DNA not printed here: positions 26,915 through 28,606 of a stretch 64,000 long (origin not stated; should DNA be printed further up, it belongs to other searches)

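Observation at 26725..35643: Operon of three paralogous membrane sulfatase/LTA-synthase-like proteins converging on a SAM-methyltransferase plus mini membrane protein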

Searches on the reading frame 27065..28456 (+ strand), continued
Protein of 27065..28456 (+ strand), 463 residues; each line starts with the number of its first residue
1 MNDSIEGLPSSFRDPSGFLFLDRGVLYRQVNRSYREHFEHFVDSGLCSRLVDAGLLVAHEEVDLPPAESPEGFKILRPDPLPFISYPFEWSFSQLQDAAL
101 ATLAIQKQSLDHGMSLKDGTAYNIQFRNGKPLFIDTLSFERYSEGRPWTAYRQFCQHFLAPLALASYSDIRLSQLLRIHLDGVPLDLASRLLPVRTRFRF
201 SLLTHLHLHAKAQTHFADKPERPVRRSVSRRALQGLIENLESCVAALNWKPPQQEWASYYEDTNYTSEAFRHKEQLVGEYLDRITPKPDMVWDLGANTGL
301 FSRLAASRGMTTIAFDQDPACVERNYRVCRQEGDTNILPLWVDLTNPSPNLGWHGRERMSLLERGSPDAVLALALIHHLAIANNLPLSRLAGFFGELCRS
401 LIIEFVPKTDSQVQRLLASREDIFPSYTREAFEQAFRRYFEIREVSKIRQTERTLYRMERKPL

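Call 19: find_related_loci(query=A1, collection=genome_contigs, flank=10000)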
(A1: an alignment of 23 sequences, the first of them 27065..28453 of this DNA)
Query A1 (463 aa) in genome_contigs; peptide patterns used: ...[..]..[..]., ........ (x = any residue, [..] = any of these).
600 stretches matched a pattern (row limit reached: there are more); 595 encode a relative of the query (tblastn E <= 1e-3); the best 80 are kept; 80 distinct loci.
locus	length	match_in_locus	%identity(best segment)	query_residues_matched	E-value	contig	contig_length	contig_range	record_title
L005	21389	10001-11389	87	1-463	0e+0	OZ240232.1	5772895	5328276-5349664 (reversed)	MAG: Candidatus Versatilivoraceae bacterium isolate ed3112cf-5d09-4b03-98f8-4139f083c0eb genome assembly, chromosome: 1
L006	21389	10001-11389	92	1-463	0e+0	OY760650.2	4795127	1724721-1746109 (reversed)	MAG: Terriglobia bacterium isolate 5d79d33f-5ea2-468b-941e-0445094ce055 genome assembly, chromosome: 1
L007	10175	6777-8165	93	1-463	0e+0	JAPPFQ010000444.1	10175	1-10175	MAG: Acidobacteriota bacterium isolate RHO1_bin_34 NODE_8617_length_10175_cov_4.415217, whole genome shotgun sequence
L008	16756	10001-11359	61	7-461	0e+0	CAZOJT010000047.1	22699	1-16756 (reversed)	MAG TPA_asm: uncultured Ignavibacteria bacterium isolate binchicken_co89_550 genome assembly, contig: NODE_3790_length_2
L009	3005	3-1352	63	10-461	0e+0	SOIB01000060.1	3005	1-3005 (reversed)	MAG: Candidatus Stahlbacteria bacterium isolate E29_bin14 NODE_24518_length_3005_cov_19.285424, whole genome shotgun seq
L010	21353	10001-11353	64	8-460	0e+0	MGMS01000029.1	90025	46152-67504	MAG: Chloroflexi bacterium RBG_13_51_36 RBG_13_scaffold_255, whole genome shotgun sequence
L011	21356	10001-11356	60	8-461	0e+0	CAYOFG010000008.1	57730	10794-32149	MAG TPA_asm: uncultured Clostridia bacterium isolate binchicken_co376_202 genome assembly, contig: NODE_386_length_57730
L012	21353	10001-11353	59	8-460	0e+0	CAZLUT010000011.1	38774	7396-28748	MAG TPA_asm: uncultured bacterium isolate binchicken_co141_207 genome assembly, contig: NODE_4600_length_38774_cov_5.117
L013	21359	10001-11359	61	7-461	0e+0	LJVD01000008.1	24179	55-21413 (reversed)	MAG: candidate division Zixibacteria bacterium SM1_73 WOR1_30_36_1395, whole genome shotgun sequence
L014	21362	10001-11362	59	6-461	0e+0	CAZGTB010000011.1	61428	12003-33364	MAG TPA_asm: uncultured Syntrophorhabdus sp. isolate SRP302447_co2_18 genome assembly, contig: NODE_1458_length_61428_co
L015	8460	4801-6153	63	9-460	0e+0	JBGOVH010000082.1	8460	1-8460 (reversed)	MAG: Terriglobia bacterium isolate OBJ_0618_7090110_12 k141_6477220_length_8460_cov_214.0000, whole genome shotgun seque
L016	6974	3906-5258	60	8-460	0e+0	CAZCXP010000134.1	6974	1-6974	MAG TPA_asm: uncultured Dehalococcoidia bacterium isolate binchicken_co89_461 genome assembly, contig: NODE_22941_length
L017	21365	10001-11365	62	8-463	0e+0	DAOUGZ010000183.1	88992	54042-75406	MAG TPA_asm: Anaerolineae bacterium isolate R89_281 k165_1245985, whole genome shotgun sequence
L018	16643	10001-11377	56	1-461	0e+0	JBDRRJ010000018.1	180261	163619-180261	MAG: Pseudomonadota bacterium isolate MEGAHIT-group-2.91 k141_1306286, whole genome shotgun sequence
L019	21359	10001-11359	60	7-461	0e+0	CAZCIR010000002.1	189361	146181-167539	MAG TPA_asm: uncultured Pirellulales bacterium isolate binchicken_co34_225 genome assembly, contig: NODE_24_length_18936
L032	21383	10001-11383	60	1-461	0e+0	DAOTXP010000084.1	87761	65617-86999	MAG TPA_asm: Anaerolineales bacterium isolate H21_265 k133_1426116, whole genome shotgun sequence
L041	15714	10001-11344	60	10-458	0e+0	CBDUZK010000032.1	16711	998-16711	MAG TPA_asm: uncultured bacterium isolate SRR22302361_concoct_155 genome assembly, contig: ERZ25748748.1560, whole genom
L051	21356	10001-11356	59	8-459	1e-179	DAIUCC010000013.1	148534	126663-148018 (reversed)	MAG TPA_asm: Anaerolineales bacterium isolate CTOTU7665 NODE_225_length_148534_cov_12.587039, whole genome shotgun seque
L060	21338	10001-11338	59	10-458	3e-178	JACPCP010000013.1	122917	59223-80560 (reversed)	MAG: Candidatus Omnitrophota bacterium isolate NC_groundwater_286_Ag_S-0.65um_55_12 S6_GD2017_2_S65_scaffold_171, whole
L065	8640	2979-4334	57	8-459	4e-177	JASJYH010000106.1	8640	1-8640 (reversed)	MAG: Anaerolineae bacterium isolate MT_MAG13 NODE_106_length_8640_cov_3.220951, whole genome shotgun sequence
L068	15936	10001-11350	58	8-459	2e-176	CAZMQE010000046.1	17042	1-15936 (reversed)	MAG TPA_asm: uncultured Anaerolinea sp. isolate binchicken_co197_367 genome assembly, contig: NODE_5387_length_17042_cov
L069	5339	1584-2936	57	8-461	1e-179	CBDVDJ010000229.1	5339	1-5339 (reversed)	MAG TPA_asm: uncultured bacterium isolate SRR21487738_concoct_129 genome assembly, contig: ERZ25083882.9402, whole genom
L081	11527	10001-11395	54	1-461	3e-174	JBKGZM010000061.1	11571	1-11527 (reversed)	MAG: Dehalococcoidia bacterium isolate C5M10_15 NODE_2511_length_11571_cov_12.758076, whole genome shotgun sequence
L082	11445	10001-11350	59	8-459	3e-174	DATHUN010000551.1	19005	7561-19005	MAG TPA_asm: Anaerolineales bacterium isolate SMAG_U16108 k141_837301, whole genome shotgun sequence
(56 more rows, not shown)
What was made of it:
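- At least 595 species-level genomes encode the methyltransferase (call 19).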

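Call 28: predict_structure(alignment_id=A1)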
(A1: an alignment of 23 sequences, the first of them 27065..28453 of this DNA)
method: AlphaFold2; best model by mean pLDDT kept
length: 463 residues; sequences in the alignment: 23
mean_pLDDT: 64.5   pTM: 0.64
mean pLDDT of the five models: 64.5, 56.5, 56.2, 55.5, 50.0
residues with pLDDT >= 90: 43; 70-90: 156; 50-70: 153; < 50: 111
segments of 3 or more residues with pLDDT < 50: 1-13, 169-171, 199-201, 217-226, 251-261, 311-313, 316-375, 419-421
pLDDT, mean of each block of 10 residues (from residue 1): 29 54 74 88 93 89 72 80 57 76 92 83 71 81 71 77 62 51 65 55 56 50 55 80 71 43 65 84 73 58 63 46 40 33 26 26 33 48 62 69 77 57 66 89 91 86 76
secondary structure, 60 per line:
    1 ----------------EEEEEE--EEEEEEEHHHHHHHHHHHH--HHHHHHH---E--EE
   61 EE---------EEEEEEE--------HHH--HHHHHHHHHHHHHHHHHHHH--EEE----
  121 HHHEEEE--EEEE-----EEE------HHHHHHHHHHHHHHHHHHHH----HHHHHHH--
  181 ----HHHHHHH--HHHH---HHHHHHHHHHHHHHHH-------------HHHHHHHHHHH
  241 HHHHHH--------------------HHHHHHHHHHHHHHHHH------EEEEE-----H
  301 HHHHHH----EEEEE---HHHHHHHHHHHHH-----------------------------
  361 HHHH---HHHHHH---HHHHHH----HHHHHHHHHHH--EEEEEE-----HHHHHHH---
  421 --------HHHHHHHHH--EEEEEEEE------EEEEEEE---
elements in order: E17-22 E25-31 H32-43 H46-52 E59-62 E72-78 H92-111 E114-116 E124-127 E130-133 E139-141 H148-167 H172-178 H185-191 H194-197 H201-216 H230-246 H267-283 E290-294 H300-306 E311-315 H319-331 H361-364 H368-373 H377-382 H387-397 E400-405 H411-417 H429-437 E440-447 E454-460
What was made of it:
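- The model's secondary-structure order matches a kinase fold (call 28).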

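Call 32: search_protein_families(library=pfam, proteins=[L011:11368-12909:+, L002:11386-12849:+, L010:11369-13846:+, L069:2970-5135:-, L015:6162-8426:-], max_evalue=0.01)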
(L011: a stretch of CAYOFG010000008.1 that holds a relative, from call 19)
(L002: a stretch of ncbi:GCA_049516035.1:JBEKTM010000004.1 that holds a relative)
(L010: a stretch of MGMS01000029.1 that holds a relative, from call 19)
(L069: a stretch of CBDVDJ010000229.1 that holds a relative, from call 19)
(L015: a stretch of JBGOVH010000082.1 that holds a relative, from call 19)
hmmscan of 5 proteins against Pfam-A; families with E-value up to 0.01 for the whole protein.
L011:11368-12909:+ (513 aa): 0 families

L002:11386-12849:+ (487 aa): 1 family
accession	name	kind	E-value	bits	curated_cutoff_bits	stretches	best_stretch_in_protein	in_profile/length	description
PF00884.28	Sulfatase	-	3.1e-06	27.2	25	1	260-446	84-248/301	Sulfatase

L010:11369-13846:+ (825 aa): 1 family
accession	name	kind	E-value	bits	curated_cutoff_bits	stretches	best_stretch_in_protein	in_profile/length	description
PF00884.28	Sulfatase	-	2.5e-10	40.6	25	1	189-457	2-247/301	Sulfatase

L069:2970-5135:- (721 aa): 1 family
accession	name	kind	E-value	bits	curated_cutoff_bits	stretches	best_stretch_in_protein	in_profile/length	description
PF00884.28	Sulfatase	-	6.8e-12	45.7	25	1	232-511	34-301/301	Sulfatase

L015:6162-8426:- (754 aa): 4 families
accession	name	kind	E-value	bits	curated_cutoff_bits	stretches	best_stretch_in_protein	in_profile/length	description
PF00884.28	Sulfatase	-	4.4e-20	72.6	25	1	92-409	26-300/301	Sulfatase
PF01663.27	Phosphodiest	-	1.1e-05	25.6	23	1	320-355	187-222/342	Type I phosphodiesterase / nucleotide pyrophosphatase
PF16347.10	SGSH_C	-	0.0043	17.7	29.3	1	372-423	14-66/154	N-sulphoglucosamine sulphohydrolase, C-terminal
PF02995.22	DUF229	-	0.0064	15.7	25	0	314-359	303-348/496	Protein of unknown function (DUF229)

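Call 33: fold_search(model_id=the predicted structure, library=pdb)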
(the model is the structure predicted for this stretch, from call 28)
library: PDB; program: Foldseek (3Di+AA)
matches with E <= 10: 1973; with E <= 0.001: 5
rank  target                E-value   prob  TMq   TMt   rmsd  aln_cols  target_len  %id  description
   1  3kn5_B                3.8e-04  1.00  0.27  0.40  15.7       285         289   11  Crystal structure of the C-terminal kinase domain of msk1 in complex with AMP-PNP (released 2010-04-21)
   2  7up8_A                5.6e-04  1.00  0.27  0.43  15.4       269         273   11  Crystal structure of C-terminal Domain of MSK1 in complex with covalently bound pyrrolopyrimidine compound 27 (co-crys (released 2022-07-06)
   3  2jii_B                7.9e-04  1.00  0.24  0.31  13.2       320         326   14  Structure of vaccinia related kinase 3 (released 2007-07-10)
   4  3kn6_B                9.1e-04  1.00  0.26  0.40  15.7       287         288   12  Crystal structure of the C-terminal kinase domain of MSK1 (released 2010-04-21)
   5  7mxb_B                9.6e-04  0.98  0.24  0.18  23.9       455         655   11  Crystal structure of the S/T protein kinase PknG from Corynebacterium glutamicum in complex with AMP-PNP (released 2021-10-13)
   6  3kn5_A                1.0e-03  1.00  0.26  0.39  15.5       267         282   10  Crystal structure of the C-terminal kinase domain of msk1 in complex with AMP-PNP (released 2010-04-21)
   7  6fd3                  1.0e-03  1.00  0.25  0.36  13.4       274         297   13  Thiophosphorylated PAK3 kinase domain (released 2018-01-03)
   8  4or5_F                1.0e-03  1.00  0.18  0.23   7.4       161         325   14  Crystal structure of HIV-1 Tat complexed with human P-TEFb and AFF4 (released 2014-04-16)
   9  9d4w_A                1.0e-03  1.00  0.24  0.35  13.6       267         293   10  Structure of PAK1 in complex with compound 12 (released 2025-04-02)
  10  2jii_A                1.0e-03  1.00  0.24  0.33  13.1       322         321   14  Structure of vaccinia related kinase 3 (released 2007-07-10)
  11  8uso_B                1.1e-03  1.00  0.24  0.25  18.9       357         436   12  Full-length human CaMKII delta holoenzyme (released 2024-03-27)
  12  7up4_B                1.1e-03  1.00  0.23  0.35  15.8       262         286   12  Crystal structure of C-terminal Domain of MSK1 in complex with covalently bound pyrrolopyrimidine compound 20 (co-crys (released 2022-07-06)
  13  5wnf_C                1.1e-03  1.00  0.26  0.30  12.7       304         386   10  X-RAY CO-STRUCTURE OF RHO-ASSOCIATED PROTEIN KINASE (ROCK1) WITH A HIGHLY SELECTIVE INHIBITOR (released 2018-08-01)
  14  3q52                  1.1e-03  1.00  0.25  0.36  13.4       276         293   11  Structure of phosphorylated PAK1 kinase domain (released 2011-12-21)
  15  8x8z_A                1.2e-03  1.00  0.25  0.30  14.4       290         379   10  Crystal structure of ROCK2 with GNS-2664 inhibitor (released 2024-12-04)
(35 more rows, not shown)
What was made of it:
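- On WbdD-type kinase-methyltransferase: The top 50 fold hits are all kinases, but the E-values are weak and the model is mediocre (calls 28, 33).
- The top 50 fold hits are all kinases (call 33).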
